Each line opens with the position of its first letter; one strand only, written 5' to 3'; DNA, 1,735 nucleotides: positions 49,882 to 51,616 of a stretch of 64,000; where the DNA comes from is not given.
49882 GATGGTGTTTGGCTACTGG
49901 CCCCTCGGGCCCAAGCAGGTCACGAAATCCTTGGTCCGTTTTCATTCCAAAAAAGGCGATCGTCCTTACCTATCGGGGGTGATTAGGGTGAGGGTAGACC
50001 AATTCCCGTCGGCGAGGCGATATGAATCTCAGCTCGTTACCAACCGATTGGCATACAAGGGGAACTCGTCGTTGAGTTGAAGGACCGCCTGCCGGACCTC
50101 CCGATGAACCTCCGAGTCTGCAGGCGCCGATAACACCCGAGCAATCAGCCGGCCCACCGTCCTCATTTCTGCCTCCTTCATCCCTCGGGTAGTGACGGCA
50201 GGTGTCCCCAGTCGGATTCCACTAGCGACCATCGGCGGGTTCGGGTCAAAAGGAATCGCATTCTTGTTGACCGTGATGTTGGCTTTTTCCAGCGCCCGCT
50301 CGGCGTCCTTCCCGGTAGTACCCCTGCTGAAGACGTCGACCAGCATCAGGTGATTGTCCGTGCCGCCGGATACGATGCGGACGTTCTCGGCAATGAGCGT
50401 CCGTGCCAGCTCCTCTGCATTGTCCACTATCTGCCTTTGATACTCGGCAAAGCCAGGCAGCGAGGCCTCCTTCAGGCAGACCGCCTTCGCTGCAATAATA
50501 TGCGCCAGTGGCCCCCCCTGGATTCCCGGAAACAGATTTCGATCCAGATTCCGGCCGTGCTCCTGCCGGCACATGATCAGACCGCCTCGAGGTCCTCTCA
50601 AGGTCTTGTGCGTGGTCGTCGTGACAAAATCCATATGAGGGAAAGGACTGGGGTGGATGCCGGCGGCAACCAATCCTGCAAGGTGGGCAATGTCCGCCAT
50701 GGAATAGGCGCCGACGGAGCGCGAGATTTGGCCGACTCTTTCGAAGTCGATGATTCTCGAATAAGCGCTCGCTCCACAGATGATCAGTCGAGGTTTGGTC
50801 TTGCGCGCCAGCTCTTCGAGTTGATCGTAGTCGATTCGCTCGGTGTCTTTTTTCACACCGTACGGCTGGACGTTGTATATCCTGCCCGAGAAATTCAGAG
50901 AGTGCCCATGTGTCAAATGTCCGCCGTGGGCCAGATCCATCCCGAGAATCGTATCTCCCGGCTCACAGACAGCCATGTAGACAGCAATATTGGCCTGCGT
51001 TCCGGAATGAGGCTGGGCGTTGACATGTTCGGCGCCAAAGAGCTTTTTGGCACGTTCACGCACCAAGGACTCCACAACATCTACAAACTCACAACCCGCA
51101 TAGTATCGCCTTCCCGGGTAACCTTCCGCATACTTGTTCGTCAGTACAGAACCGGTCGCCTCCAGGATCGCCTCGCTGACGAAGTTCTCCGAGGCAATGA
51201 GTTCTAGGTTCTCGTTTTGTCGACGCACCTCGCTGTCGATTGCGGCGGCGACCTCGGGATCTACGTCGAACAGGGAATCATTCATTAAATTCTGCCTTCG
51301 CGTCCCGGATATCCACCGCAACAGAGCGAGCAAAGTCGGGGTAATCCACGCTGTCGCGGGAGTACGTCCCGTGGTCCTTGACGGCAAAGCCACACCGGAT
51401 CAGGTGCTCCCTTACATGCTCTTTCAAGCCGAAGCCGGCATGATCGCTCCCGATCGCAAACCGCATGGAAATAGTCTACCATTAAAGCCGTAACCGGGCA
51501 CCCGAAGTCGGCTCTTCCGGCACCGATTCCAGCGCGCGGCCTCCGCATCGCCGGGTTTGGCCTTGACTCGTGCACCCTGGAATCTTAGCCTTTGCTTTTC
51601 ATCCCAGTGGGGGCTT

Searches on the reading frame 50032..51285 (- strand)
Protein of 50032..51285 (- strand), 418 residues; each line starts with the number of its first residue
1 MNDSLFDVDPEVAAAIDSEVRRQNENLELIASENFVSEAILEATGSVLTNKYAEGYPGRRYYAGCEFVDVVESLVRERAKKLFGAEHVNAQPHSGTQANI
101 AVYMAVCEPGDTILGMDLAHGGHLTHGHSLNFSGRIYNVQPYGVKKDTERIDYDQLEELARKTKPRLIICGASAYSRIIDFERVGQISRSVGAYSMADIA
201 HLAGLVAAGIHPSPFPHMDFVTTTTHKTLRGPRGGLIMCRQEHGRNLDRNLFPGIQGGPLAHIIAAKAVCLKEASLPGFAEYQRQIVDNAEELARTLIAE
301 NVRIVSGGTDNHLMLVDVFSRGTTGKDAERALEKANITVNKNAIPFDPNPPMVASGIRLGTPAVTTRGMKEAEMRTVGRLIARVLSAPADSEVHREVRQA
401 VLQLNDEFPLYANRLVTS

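Call 86: search_protein_families(library=pfam, proteins=[window:50032-51285:-], max_evalue=0.001)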
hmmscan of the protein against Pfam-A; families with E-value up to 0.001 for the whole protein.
window:50032-51285:- (418 aa): 2 families
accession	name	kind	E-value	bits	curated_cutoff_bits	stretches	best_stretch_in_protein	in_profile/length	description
PF00464.25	SHMT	-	3.5e-162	540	27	1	7-381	3-399/399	Serine hydroxymethyltransferase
PF01212.27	Beta_elim_lyase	-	1.8e-05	24.7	27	1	76-282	38-215/288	Beta-eliminating lyase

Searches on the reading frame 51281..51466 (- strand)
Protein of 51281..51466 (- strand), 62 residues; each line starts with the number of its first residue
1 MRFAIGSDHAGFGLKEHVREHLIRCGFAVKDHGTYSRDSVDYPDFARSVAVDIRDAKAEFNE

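Call 86: search_protein_families(library=pfam, proteins=[window:51281-51466:-], max_evalue=0.001)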
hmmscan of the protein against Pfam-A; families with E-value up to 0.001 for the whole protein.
window:51281-51466:- (62 aa): 1 family
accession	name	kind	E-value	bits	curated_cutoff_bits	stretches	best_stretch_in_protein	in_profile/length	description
PF02502.23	LacAB_rpiB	-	3.5e-15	56.6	24.7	1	4-60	2-58/138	Ribose/Galactose Isomerase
